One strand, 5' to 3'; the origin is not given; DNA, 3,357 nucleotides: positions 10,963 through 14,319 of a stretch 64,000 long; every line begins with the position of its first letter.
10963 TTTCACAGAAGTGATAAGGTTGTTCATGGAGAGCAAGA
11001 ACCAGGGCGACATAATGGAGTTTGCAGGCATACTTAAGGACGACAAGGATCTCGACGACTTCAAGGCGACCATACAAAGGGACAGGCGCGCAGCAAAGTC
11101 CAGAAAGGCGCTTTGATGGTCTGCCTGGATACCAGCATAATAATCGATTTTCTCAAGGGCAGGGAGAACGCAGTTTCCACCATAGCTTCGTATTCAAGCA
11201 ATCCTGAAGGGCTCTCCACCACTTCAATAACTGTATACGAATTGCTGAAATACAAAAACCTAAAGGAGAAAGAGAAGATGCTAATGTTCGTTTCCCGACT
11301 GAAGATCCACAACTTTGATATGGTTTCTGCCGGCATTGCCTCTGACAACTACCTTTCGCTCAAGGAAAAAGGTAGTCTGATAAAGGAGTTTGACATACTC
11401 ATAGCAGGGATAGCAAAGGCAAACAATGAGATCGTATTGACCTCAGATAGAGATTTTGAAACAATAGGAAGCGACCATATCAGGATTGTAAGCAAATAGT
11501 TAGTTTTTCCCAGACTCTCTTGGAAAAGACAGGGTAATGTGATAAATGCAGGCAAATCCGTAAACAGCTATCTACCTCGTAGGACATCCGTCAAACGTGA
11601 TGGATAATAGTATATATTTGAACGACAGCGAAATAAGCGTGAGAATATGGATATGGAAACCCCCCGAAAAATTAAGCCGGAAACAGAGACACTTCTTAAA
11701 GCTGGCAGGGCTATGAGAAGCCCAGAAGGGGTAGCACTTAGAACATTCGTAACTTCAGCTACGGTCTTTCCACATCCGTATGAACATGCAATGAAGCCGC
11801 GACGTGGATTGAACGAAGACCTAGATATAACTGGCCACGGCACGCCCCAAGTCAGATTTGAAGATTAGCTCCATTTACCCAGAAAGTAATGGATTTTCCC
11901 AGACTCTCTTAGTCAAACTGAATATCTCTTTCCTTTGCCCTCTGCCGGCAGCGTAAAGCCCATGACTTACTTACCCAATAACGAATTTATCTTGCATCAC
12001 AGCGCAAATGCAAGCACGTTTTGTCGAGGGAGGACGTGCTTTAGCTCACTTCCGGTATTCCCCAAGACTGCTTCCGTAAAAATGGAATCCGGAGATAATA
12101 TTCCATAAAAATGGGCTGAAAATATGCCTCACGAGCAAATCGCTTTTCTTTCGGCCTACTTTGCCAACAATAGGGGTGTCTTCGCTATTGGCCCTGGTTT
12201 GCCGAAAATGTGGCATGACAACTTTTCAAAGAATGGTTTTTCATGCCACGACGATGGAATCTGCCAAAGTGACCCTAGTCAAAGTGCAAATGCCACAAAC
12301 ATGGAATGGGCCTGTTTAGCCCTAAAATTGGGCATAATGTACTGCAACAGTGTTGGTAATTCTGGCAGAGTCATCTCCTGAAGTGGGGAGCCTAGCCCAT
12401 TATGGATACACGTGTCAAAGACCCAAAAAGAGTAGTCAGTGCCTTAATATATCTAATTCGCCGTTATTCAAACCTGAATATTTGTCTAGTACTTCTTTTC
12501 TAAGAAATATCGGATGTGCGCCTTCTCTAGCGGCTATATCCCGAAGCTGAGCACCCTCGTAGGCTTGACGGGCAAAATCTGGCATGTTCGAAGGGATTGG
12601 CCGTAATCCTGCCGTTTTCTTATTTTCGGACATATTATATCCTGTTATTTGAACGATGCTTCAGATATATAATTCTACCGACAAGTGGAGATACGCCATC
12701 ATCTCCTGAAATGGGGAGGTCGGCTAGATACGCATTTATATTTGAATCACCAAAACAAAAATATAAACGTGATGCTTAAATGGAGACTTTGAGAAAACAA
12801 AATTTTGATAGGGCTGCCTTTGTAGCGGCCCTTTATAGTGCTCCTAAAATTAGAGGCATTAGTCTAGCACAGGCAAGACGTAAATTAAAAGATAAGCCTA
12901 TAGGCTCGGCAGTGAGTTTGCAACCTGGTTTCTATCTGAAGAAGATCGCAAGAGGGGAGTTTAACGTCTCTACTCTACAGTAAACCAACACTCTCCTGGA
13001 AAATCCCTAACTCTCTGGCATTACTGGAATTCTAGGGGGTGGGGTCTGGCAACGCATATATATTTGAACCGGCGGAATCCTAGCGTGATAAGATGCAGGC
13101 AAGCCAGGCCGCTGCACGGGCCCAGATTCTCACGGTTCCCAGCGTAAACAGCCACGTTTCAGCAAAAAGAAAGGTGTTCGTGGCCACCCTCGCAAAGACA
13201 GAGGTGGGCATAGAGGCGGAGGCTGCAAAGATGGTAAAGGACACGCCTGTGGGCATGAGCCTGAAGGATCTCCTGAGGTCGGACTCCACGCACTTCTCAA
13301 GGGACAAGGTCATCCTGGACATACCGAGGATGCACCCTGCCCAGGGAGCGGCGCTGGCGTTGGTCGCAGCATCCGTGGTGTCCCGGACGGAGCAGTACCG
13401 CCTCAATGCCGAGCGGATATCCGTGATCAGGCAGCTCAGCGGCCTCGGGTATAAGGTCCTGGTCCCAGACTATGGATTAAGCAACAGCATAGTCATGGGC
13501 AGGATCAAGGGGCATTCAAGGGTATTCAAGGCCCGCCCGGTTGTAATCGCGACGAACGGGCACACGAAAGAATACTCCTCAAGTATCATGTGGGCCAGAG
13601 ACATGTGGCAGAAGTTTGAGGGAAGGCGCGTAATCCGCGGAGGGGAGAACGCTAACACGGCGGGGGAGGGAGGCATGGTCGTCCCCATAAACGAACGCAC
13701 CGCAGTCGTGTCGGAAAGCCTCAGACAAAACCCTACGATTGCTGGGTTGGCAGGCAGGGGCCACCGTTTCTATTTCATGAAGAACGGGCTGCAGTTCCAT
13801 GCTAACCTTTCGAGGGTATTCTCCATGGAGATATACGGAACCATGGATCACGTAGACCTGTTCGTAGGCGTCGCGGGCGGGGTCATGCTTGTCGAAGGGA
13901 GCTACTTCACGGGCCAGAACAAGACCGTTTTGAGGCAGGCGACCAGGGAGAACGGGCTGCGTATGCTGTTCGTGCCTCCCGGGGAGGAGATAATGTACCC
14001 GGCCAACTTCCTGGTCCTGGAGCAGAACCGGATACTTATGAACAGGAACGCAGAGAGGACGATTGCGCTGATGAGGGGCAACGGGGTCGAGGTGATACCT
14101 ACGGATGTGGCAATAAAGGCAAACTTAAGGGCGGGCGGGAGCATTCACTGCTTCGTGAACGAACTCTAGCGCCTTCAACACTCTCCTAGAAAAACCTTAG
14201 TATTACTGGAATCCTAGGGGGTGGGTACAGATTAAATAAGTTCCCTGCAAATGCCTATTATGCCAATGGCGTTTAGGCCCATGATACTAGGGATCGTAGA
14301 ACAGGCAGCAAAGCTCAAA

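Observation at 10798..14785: Junction repeat family A separates consecutive single-gene cassettes, and vapBC is bracketed by two near-identical copies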

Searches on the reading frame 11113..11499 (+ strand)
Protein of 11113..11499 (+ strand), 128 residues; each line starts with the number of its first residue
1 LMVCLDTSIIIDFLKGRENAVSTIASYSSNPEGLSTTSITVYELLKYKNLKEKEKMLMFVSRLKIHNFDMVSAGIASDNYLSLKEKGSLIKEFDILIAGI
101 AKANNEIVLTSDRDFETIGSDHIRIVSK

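Call 8: search_protein_families(library=pfam, proteins=[window:11113-11499:+], max_evalue=0.01)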
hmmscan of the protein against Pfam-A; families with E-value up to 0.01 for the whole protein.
window:11113-11499:+ (128 aa): 2 families
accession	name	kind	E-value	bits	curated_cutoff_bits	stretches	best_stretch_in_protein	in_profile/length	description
PF01850.27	PIN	-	6.3e-12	46.6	23.6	1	3-118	1-117/120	PIN domain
PF16289.11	PIN_12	-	0.0011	19.8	32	1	3-79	1-86/172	PIN domain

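Call 24: find_encoding_contigs(protein=window:11113-11499:+, flank=10000, max_places=10)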
Protein window:11113-11499:+ (128 aa): no gene with exactly this product is on record in the collection.

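Call 39: find_homologous_proteins(query=window:11113-11499:+, max_evalue=0.00001)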
Query window:11113-11499:+ (128 aa): 9 proteins with E <= 0.00001 among 27 candidates.
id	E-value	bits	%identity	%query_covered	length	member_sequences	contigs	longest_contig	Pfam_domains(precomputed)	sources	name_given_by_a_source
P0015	5.3e-73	260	100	99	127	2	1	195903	PF01850.28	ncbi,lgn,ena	-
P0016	1.4e-57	210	79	99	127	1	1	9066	PF01850.28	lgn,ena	-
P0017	3.7e-38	148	57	99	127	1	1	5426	PF01850.28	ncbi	-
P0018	2.7e-23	100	46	98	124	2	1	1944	PF01850.28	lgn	-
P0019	4.2e-19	87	45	95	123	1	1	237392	PF01850.28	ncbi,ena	-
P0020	3.2e-17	80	40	98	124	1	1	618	PF01850.28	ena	-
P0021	4.4e-16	77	40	96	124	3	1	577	PF01850.28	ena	-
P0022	3.6e-14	71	39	89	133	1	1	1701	PF01850.28,PF13470.13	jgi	jgi:predicted nucleic acid-binding protein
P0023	3.7e-6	45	37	66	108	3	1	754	PF01850.28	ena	-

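Call 40: find_encoding_contigs(protein=P0016, flank=10000)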
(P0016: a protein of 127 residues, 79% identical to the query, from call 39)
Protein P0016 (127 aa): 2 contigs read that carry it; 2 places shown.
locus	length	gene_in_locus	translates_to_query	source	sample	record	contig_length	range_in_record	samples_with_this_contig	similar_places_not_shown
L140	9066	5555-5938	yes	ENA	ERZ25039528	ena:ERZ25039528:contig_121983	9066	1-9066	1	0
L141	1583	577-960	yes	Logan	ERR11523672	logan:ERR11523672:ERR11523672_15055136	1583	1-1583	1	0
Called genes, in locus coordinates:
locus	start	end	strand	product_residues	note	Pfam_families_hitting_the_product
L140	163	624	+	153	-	-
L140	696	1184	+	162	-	-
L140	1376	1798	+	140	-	-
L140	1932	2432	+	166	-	-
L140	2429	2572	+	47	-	-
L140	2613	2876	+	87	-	-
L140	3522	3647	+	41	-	-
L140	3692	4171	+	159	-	-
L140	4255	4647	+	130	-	-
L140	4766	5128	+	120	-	-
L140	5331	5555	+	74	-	PF02697:VAPB_antitox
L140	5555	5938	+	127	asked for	PF01850:PIN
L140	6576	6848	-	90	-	PF04471:Mrr_cat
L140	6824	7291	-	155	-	PF04471:Mrr_cat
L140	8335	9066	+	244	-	?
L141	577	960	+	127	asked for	PF01850:PIN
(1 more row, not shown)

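Call 41: find_encoding_contigs(protein=P0017, flank=10000)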
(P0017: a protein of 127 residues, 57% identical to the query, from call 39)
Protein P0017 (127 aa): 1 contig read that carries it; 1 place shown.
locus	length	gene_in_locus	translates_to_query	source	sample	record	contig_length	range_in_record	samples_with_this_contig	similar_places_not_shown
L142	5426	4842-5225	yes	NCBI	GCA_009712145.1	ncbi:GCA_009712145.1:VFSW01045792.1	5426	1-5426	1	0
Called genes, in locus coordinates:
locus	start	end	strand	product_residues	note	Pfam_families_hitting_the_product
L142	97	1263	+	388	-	-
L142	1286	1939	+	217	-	-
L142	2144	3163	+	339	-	-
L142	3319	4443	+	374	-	-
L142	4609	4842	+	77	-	PF02697:VAPB_antitox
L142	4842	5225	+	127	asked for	PF01850:PIN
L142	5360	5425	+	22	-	?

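Call 62: search_protein_families(library=pfam, proteins=[L140:8335-9066:+, L140:3692-4171:+], max_evalue=0.01)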
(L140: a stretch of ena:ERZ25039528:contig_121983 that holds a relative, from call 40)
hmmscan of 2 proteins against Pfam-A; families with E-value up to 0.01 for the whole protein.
L140:8335-9066:+ (244 aa): 0 families

L140:3692-4171:+ (159 aa): 0 families

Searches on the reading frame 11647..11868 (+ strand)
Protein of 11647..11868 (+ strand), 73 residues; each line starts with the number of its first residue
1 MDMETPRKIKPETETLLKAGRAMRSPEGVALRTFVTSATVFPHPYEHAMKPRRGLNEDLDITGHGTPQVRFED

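Call 8: search_protein_families(library=pfam, proteins=[window:11647-11868:+], max_evalue=0.01)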
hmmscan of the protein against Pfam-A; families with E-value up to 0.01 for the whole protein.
window:11647-11868:+ (73 aa): 0 families

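Call 89: find_encoding_contigs(protein=window:11647-11868:+, flank=10000, max_places=6)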
Protein window:11647-11868:+ (73 aa): no gene with exactly this product is on record in the collection.

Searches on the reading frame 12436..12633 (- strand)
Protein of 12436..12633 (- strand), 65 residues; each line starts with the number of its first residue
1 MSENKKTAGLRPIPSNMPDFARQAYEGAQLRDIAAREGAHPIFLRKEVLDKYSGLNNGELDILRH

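Call 8: search_protein_families(library=pfam, proteins=[window:12436-12633:-], max_evalue=0.01)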
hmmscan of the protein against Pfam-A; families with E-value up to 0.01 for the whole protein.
window:12436-12633:- (65 aa): 0 families

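Call 90: find_encoding_contigs(protein=window:12436-12633:-, flank=10000, max_places=6)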
Protein window:12436-12633:- (65 aa): no gene with exactly this product is on record in the collection.

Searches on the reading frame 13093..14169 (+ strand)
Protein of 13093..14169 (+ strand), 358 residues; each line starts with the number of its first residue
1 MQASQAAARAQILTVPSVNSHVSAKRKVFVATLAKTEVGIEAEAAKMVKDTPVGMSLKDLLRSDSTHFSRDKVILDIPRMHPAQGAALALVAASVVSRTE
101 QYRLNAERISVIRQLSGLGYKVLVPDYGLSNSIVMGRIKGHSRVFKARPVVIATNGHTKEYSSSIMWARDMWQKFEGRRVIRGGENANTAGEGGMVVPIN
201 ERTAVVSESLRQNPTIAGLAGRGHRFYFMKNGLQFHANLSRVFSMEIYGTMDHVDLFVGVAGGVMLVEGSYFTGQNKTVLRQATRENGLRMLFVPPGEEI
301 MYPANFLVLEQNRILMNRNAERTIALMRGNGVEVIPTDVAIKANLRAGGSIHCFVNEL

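Call 8: search_protein_families(library=pfam, proteins=[window:13093-14169:+], max_evalue=0.01)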
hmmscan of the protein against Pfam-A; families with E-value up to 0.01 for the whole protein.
window:13093-14169:+ (358 aa): 0 families

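Call 10: find_encoding_contigs(protein=window:13093-14169:+, flank=10000, max_places=10)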
Protein window:13093-14169:+ (358 aa): 1 contig read that carries it; 1 place shown.
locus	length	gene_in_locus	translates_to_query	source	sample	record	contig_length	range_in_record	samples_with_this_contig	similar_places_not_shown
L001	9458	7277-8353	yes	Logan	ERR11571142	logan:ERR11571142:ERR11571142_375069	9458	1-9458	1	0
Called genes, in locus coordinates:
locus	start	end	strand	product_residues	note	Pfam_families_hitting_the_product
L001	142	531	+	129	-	-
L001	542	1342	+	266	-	PF01048:PNP_UDP_1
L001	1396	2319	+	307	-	PF25084:LbH_EIF2B (weak), PF25087:GMPPB_C (weak)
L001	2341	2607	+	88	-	-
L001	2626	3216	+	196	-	-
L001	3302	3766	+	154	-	-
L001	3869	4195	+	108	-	-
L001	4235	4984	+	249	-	-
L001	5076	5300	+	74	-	PF02697:VAPB_antitox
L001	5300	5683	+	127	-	PF01850:PIN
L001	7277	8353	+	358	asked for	-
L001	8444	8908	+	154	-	-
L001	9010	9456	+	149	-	?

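Call 83: search_solved_structures(query=window:13093-14169:+, max_evalue=1)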
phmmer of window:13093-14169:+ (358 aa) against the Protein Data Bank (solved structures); distinct sequences matched with E-value up to 1: 2.
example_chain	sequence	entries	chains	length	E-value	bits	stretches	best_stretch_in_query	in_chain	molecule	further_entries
9azg_A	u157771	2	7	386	0.35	13.1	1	286-355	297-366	2-nitroimidazole nitrohydrolase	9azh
7ckq_F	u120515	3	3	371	0.56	12.4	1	235-321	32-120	RNA polymerase sigma factor SigA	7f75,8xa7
